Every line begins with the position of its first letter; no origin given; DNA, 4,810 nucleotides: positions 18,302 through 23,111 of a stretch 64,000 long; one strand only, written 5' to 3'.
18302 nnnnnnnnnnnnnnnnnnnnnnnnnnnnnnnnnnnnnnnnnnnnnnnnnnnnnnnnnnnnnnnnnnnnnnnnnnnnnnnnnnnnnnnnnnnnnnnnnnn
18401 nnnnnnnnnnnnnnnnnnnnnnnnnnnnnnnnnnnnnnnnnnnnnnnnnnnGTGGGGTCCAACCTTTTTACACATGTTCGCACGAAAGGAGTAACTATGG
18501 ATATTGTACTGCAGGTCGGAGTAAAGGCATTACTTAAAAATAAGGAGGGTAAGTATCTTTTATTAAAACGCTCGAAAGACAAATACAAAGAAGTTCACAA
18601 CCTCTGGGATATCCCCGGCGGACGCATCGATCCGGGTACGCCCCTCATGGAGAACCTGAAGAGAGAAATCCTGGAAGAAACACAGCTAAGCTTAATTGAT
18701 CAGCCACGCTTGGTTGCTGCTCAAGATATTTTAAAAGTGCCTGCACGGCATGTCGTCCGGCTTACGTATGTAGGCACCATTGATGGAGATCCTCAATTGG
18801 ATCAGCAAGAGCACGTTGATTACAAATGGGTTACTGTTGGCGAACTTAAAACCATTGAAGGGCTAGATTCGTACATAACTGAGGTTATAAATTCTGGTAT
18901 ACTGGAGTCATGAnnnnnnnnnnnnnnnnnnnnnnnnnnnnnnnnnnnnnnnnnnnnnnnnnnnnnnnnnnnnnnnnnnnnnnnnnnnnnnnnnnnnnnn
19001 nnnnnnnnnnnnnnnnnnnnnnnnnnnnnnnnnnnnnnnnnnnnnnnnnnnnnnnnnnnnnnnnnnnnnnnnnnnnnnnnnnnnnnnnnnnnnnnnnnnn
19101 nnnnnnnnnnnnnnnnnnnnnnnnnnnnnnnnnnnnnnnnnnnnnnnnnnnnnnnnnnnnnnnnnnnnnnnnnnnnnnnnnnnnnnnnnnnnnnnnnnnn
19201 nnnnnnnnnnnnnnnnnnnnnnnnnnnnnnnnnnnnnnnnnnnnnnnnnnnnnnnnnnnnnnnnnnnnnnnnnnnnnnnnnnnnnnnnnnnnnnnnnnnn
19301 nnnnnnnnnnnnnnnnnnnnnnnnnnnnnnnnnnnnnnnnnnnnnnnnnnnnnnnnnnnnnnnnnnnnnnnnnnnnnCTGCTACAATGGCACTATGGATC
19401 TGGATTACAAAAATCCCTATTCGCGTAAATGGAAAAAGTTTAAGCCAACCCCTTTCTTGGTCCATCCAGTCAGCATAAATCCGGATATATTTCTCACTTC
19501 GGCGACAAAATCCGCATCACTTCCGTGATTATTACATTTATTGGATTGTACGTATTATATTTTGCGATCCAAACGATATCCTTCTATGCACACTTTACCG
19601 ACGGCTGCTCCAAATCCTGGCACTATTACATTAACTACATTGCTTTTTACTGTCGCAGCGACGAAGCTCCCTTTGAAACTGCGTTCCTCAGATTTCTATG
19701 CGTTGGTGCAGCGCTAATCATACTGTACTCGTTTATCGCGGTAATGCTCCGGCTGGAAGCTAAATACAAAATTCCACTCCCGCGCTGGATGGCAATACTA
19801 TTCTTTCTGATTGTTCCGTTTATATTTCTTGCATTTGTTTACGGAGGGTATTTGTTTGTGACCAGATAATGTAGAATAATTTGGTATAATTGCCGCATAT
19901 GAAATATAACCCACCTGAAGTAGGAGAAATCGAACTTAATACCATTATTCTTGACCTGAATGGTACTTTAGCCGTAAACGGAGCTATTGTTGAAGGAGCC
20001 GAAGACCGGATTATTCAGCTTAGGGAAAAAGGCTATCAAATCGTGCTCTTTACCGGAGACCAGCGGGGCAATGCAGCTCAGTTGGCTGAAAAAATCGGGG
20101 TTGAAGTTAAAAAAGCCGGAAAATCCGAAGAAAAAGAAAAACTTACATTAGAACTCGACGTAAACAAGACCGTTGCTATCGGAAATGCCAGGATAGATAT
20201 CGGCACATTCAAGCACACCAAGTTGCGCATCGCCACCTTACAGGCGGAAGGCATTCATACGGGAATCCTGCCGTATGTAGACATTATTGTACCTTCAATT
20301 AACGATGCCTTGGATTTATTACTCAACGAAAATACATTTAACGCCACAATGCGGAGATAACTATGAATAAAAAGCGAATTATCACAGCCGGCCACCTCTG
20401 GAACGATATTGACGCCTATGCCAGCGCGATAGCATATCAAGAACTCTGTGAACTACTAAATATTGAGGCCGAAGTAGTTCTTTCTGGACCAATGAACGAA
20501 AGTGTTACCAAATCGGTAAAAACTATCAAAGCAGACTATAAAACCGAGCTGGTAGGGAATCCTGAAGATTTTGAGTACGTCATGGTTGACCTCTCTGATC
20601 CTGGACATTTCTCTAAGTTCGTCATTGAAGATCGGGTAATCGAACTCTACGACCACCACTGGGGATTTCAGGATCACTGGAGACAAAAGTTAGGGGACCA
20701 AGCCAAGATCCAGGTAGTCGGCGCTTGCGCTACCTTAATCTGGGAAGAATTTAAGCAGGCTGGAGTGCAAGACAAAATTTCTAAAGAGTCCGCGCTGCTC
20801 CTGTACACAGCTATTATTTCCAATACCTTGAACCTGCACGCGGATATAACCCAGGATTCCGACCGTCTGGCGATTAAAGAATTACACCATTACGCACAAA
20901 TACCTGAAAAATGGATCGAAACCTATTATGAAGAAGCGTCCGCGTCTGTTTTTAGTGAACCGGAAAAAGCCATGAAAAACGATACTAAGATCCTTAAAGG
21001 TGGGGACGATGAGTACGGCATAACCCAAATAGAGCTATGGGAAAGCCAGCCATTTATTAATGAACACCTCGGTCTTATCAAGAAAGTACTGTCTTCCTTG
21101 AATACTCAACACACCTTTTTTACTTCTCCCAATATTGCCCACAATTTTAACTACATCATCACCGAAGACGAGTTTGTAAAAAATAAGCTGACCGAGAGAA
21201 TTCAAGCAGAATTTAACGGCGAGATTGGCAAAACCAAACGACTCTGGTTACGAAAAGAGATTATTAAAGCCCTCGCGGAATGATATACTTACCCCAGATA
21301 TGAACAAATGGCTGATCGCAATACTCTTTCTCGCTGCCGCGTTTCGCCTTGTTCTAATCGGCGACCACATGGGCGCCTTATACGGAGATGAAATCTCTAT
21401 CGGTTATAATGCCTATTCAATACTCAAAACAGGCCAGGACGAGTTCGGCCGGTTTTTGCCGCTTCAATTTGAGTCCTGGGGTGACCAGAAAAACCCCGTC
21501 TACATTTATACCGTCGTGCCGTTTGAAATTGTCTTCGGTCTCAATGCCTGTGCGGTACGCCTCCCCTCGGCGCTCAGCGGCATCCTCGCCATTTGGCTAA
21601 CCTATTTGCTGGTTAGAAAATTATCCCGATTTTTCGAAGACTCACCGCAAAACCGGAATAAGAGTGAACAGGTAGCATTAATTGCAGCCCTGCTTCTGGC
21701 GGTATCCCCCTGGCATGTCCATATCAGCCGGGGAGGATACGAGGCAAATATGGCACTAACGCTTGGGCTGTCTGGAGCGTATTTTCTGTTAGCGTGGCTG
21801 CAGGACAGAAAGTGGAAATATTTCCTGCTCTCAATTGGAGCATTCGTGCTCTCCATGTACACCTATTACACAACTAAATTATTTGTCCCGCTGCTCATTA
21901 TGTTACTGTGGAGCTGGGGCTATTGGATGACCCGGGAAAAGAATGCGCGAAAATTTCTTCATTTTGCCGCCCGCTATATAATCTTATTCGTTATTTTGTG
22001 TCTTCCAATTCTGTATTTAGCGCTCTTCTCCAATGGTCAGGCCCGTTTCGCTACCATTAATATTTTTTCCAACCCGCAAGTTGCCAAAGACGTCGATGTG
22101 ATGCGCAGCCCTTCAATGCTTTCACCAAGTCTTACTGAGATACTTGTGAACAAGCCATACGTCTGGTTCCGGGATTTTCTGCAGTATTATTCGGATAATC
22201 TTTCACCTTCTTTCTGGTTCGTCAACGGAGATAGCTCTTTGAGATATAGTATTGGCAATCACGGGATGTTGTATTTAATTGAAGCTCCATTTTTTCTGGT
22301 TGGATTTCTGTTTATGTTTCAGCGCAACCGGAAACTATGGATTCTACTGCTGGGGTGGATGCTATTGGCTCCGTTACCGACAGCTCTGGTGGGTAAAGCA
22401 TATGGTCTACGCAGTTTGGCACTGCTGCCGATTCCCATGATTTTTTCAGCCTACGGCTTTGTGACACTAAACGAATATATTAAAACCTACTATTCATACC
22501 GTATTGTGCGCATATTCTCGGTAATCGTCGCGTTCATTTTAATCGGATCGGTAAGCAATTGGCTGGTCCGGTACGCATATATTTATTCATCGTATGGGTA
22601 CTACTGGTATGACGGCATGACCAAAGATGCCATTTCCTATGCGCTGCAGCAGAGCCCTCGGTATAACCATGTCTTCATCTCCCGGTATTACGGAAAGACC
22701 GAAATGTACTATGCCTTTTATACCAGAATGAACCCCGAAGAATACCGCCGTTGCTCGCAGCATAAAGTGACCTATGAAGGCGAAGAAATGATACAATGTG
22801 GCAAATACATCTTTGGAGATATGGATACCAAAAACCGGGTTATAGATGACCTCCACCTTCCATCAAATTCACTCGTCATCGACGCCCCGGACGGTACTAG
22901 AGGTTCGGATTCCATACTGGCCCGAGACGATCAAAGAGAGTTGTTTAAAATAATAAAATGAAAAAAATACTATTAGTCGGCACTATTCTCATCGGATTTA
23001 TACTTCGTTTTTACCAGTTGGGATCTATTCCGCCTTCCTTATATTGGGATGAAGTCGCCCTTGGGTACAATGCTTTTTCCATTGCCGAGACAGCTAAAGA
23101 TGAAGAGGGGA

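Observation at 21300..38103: Tandem array of nine GT-C (PMT/ArnT-like) membrane glycosyltransferase paralogs in 17 kb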

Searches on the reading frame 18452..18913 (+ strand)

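Call 10: search_protein_families(library=pfam, proteins=[window:18452-18913:+], max_evalue=0.001)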
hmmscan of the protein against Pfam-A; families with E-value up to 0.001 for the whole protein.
window:18452-18913:+ (153 aa): 2 families
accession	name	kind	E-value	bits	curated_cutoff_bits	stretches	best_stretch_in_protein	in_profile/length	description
PF00293.34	NUDIX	-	2.4e-17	63.6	21.1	1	20-133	2-121/134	NUDIX domain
PF14815.12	NUDIX_4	-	0.00054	20.2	35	0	26-134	3-100/113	NUDIX domain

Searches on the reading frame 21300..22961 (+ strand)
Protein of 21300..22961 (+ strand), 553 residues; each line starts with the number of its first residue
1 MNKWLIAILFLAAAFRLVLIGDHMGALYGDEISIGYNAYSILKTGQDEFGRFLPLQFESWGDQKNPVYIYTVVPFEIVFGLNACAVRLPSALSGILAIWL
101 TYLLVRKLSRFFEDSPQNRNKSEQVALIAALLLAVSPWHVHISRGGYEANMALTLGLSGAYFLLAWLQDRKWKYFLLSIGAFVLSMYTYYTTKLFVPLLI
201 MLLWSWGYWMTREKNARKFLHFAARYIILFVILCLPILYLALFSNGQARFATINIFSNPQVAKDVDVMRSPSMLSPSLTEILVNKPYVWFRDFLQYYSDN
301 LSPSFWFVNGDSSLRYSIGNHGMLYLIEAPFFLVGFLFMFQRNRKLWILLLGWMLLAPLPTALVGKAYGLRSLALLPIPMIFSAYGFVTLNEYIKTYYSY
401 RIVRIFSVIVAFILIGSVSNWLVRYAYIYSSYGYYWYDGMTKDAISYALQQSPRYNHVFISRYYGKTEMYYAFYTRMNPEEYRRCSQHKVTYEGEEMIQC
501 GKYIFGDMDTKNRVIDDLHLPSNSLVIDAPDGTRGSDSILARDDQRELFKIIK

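Call 4: search_protein_families(library=pfam, proteins=[window:21300-22961:+], max_evalue=0.01)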
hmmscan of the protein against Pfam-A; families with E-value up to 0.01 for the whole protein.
window:21300-22961:+ (553 aa): 1 family
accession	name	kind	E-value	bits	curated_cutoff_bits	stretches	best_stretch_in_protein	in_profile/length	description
PF13231.12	PMT_2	-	2.2e-10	41.4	26.1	1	66-229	4-151/160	Dolichyl-phosphate-mannose-protein mannosyltransferase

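Call 5: search_protein_families(library=ncbifam, proteins=[window:21300-22961:+], max_evalue=0.01)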
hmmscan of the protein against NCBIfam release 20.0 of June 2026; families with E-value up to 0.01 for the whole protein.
window:21300-22961:+ (553 aa): 1 family
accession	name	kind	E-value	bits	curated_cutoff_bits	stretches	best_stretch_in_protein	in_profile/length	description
TIGR03663.1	TIGR03663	subfamily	1.6e-05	24.1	126.25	1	5-234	4-215/435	flippase activity-associated protein Agl23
